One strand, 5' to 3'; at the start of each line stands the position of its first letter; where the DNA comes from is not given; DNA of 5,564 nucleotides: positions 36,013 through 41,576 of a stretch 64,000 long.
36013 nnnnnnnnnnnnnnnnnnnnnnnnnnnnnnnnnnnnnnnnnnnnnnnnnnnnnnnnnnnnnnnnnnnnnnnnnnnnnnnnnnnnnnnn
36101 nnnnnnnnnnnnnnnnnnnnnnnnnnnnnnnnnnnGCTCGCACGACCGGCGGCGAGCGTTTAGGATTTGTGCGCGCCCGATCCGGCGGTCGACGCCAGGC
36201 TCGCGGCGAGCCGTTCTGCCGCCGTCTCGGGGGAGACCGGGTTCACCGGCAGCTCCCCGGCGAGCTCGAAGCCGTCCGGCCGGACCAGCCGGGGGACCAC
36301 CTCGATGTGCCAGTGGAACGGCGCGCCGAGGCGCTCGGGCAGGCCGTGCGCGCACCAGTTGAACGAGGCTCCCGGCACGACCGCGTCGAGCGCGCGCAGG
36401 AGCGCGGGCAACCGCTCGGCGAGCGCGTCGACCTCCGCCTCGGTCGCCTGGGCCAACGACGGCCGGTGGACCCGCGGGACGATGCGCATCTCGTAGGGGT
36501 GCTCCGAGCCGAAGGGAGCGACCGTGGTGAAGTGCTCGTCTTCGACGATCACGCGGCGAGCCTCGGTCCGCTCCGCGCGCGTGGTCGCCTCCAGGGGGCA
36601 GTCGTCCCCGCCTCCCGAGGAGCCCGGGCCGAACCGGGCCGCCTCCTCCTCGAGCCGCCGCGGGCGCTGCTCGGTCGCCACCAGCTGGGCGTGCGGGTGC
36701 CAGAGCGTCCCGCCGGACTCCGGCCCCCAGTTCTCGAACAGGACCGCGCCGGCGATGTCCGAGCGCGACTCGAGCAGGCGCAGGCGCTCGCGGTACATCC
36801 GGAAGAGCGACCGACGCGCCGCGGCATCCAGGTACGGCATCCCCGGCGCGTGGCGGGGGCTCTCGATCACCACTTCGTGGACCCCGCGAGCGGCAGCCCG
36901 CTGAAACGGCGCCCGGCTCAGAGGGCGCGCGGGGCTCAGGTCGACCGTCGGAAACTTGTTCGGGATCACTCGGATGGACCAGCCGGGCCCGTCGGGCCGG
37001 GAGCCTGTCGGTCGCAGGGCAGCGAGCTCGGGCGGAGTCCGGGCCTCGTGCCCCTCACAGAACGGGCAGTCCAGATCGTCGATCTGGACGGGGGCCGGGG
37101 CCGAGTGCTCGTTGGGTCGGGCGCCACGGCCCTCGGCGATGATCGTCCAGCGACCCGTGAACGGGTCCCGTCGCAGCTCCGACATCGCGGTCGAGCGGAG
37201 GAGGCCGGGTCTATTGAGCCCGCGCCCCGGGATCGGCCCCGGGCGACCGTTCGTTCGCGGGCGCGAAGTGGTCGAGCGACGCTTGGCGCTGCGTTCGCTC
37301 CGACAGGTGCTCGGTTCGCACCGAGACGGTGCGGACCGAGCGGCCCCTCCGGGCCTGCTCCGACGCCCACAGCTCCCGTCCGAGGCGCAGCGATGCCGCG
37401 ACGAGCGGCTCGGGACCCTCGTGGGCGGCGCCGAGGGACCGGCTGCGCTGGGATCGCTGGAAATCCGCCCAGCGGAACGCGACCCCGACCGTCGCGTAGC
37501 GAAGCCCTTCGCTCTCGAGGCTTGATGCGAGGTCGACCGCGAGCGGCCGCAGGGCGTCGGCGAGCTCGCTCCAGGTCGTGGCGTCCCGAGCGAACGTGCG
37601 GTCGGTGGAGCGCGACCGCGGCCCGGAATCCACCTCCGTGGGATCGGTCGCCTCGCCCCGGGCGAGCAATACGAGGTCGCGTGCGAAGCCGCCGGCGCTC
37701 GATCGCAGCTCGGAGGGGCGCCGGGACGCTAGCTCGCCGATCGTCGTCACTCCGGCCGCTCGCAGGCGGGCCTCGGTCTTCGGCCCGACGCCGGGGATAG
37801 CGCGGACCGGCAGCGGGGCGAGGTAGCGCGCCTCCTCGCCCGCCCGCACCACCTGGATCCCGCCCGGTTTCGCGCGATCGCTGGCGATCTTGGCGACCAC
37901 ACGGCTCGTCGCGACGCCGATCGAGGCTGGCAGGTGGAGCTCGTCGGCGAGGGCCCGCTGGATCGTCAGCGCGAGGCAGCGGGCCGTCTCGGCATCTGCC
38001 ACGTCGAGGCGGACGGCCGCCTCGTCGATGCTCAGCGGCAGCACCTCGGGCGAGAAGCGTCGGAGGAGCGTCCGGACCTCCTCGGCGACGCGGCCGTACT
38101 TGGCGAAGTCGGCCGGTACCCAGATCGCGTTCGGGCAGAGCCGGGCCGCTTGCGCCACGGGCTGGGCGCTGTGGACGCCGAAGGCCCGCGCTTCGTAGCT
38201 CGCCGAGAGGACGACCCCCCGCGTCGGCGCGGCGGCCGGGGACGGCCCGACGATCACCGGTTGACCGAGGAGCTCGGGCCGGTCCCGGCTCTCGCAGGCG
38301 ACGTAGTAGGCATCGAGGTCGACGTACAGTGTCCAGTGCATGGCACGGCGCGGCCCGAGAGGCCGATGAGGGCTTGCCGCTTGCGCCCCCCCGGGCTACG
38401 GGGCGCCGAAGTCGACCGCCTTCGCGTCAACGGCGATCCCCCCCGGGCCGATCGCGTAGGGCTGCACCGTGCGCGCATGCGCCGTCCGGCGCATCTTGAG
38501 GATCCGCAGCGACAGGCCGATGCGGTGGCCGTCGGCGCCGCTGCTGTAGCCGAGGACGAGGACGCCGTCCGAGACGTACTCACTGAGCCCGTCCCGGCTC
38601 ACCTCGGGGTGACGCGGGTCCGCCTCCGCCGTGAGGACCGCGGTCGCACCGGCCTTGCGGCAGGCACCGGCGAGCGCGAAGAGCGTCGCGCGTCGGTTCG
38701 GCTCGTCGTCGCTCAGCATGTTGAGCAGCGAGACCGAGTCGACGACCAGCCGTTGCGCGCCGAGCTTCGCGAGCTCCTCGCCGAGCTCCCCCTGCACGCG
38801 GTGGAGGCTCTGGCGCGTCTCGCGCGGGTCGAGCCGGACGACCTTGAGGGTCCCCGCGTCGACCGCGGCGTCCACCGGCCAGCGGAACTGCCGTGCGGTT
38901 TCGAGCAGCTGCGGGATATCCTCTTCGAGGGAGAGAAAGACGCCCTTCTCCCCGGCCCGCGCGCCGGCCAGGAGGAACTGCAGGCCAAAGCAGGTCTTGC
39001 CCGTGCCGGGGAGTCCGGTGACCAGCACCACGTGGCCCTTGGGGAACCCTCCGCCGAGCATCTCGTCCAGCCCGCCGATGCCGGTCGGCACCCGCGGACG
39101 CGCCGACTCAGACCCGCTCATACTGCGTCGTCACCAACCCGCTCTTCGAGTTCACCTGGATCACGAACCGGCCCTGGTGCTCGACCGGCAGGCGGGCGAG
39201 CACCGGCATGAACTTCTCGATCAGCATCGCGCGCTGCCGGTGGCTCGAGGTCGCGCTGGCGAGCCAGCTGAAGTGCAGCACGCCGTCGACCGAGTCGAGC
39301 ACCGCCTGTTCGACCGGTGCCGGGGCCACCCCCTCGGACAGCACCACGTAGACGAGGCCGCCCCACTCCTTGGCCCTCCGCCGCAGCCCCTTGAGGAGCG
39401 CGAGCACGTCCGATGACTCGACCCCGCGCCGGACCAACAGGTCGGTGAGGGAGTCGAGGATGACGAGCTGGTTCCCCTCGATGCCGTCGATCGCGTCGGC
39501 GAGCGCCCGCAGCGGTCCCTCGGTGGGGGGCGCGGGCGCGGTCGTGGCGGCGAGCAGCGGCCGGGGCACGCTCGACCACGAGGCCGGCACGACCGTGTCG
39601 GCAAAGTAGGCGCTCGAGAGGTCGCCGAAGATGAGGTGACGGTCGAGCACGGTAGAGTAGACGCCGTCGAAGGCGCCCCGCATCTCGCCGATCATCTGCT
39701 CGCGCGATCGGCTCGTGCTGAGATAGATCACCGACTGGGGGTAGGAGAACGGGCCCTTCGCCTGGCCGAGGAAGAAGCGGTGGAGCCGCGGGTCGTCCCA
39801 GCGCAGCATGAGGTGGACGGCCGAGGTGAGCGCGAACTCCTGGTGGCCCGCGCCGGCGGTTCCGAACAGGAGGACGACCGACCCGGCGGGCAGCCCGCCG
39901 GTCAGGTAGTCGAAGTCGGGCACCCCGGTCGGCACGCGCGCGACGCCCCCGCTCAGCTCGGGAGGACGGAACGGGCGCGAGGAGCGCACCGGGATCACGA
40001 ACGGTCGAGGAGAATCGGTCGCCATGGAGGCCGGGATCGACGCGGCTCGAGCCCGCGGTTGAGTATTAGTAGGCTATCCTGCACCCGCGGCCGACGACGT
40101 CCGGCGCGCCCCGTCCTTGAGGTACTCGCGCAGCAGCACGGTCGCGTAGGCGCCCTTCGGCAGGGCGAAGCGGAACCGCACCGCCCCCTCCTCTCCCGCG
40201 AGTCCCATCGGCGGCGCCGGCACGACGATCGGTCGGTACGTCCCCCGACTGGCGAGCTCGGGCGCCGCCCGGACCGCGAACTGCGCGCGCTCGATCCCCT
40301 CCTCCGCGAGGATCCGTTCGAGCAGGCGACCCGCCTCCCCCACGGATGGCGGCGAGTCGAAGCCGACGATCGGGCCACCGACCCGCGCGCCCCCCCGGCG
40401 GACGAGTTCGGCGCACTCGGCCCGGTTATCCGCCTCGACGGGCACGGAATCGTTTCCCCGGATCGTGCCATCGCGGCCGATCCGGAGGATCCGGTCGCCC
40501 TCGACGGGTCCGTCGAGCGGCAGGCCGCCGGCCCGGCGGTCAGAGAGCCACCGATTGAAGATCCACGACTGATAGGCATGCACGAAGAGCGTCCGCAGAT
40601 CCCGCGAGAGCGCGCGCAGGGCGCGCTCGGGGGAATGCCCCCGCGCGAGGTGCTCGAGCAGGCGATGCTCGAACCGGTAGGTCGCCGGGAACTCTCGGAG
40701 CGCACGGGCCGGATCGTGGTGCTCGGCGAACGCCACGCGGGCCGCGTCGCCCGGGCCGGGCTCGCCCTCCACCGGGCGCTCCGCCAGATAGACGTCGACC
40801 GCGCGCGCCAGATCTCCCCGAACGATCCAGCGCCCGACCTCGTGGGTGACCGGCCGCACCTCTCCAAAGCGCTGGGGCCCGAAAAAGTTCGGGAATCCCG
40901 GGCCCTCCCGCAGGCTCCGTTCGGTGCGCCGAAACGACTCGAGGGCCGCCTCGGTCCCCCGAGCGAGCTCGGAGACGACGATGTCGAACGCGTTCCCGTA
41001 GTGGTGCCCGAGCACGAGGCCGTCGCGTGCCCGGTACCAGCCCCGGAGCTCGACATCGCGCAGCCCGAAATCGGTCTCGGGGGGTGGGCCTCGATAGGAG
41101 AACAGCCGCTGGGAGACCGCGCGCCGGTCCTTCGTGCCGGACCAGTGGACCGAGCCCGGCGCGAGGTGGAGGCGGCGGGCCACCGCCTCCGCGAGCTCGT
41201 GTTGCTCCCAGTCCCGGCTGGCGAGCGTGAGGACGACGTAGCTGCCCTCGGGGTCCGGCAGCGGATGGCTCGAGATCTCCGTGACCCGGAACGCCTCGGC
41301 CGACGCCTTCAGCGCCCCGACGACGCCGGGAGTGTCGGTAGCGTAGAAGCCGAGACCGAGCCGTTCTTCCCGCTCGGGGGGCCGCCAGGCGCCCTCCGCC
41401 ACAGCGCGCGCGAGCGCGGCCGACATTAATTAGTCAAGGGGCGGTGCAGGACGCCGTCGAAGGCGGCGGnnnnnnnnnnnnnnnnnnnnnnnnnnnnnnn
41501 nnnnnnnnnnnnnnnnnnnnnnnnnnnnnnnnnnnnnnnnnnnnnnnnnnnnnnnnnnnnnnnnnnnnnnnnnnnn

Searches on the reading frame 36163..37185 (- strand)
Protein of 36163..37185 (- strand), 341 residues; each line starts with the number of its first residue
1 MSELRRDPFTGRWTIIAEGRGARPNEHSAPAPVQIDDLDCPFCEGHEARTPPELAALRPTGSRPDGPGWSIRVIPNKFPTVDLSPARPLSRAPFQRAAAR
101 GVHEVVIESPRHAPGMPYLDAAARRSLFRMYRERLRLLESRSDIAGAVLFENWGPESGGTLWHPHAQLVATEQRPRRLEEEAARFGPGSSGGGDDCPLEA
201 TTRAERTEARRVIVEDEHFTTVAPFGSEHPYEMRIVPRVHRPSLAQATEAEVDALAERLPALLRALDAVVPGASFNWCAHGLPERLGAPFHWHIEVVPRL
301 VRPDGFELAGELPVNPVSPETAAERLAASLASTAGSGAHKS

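Call 57: search_protein_families(library=pfam, proteins=[window:36163-37185:-], max_evalue=0.0001)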
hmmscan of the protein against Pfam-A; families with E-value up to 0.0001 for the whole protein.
window:36163-37185:- (341 aa): 4 families
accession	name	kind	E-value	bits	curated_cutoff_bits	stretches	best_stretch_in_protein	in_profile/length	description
PF16268.10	DUF4921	-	1.7e-16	60.6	28.5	1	147-333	224-400/425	Domain of unknown function (DUF4921)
PF01087.27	GalP_UDP_transf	-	4.6e-09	37.4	22.1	1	75-175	79-184/184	Galactose-1-phosphate uridyl transferase, N-terminal domain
PF16285.10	DUF4931_N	-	1.4e-06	28.8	24.1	1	104-170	54-120/124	Domain of unknown function (DUF4931) N-terminal domain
PF02744.22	GalP_UDP_tr_C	-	3.1e-06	27.4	29.2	1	203-295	22-118/165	Galactose-1-phosphate uridyl transferase, C-terminal domain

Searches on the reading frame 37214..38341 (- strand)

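Call 57: search_protein_families(library=pfam, proteins=[window:37214-38341:-], max_evalue=0.0001)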
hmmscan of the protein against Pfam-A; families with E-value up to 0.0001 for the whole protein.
window:37214-38341:- (376 aa): 3 families
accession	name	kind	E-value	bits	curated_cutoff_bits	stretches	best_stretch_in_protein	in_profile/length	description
PF00817.25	IMS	-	5.5e-41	140.4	23.2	1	7-155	1-148/148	impB/mucB/samB family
PF11799.13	IMS_C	-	4.6e-17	62.9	20.7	1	242-356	2-109/109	impB/mucB/samB family C-terminal domain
PF11798.14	IMS_HHH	-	8.1e-08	32.5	24.4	1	169-198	3-32/32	IMS family HHH motif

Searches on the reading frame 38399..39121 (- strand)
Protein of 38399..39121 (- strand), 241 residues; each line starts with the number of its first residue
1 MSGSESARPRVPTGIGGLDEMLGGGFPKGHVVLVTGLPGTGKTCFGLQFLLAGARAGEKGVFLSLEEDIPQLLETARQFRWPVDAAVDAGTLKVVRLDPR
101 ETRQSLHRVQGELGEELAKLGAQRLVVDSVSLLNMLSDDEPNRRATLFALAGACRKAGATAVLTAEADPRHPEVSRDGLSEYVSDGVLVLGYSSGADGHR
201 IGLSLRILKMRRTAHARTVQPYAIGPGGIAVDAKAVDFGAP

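Call 57: search_protein_families(library=pfam, proteins=[window:38399-39121:-], max_evalue=0.0001)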
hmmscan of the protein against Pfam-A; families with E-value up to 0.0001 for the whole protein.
window:38399-39121:- (241 aa): 3 families
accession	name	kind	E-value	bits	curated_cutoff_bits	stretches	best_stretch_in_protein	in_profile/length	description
PF06745.19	ATPase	-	1.3e-54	185.4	26.6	1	11-233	1-228/231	KaiC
PF03796.21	DnaB_C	-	6.1e-06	26.2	27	1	11-101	2-88/255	DnaB-like helicase C terminal domain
PF13481.12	AAA_25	-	8.4e-06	26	27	1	22-164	26-187/195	AAA domain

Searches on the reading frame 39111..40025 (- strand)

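Call 57: search_protein_families(library=pfam, proteins=[window:39111-40025:-], max_evalue=0.0001)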
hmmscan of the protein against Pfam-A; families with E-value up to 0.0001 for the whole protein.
window:39111-40025:- (305 aa): 2 families
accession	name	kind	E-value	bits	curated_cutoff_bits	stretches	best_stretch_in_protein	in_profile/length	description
PF13481.12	AAA_25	-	5.3e-06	26.6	27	1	40-228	25-187/195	AAA domain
PF06745.19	ATPase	-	1.2e-05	25.2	26.6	0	31-67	1-38/231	KaiC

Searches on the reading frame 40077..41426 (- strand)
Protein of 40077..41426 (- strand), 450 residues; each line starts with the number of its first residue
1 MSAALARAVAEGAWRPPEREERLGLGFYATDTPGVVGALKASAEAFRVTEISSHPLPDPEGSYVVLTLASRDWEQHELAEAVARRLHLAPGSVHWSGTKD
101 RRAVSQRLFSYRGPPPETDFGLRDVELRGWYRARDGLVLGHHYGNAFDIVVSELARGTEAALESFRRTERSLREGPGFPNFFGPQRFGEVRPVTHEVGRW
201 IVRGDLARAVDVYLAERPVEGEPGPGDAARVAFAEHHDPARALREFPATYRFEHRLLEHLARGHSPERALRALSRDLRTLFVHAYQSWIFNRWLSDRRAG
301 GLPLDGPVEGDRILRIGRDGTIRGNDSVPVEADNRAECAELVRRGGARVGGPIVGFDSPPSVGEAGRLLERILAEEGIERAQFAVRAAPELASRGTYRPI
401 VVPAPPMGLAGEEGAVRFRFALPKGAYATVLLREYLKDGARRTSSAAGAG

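Call 57: search_protein_families(library=pfam, proteins=[window:40077-41426:-], max_evalue=0.0001)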
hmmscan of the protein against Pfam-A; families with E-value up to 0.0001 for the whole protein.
window:40077-41426:- (450 aa): 1 family
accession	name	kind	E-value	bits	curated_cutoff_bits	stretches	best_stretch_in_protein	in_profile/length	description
PF01142.23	TruD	-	3.1e-110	369.3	27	1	23-435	2-412/412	tRNA pseudouridine synthase D (TruD)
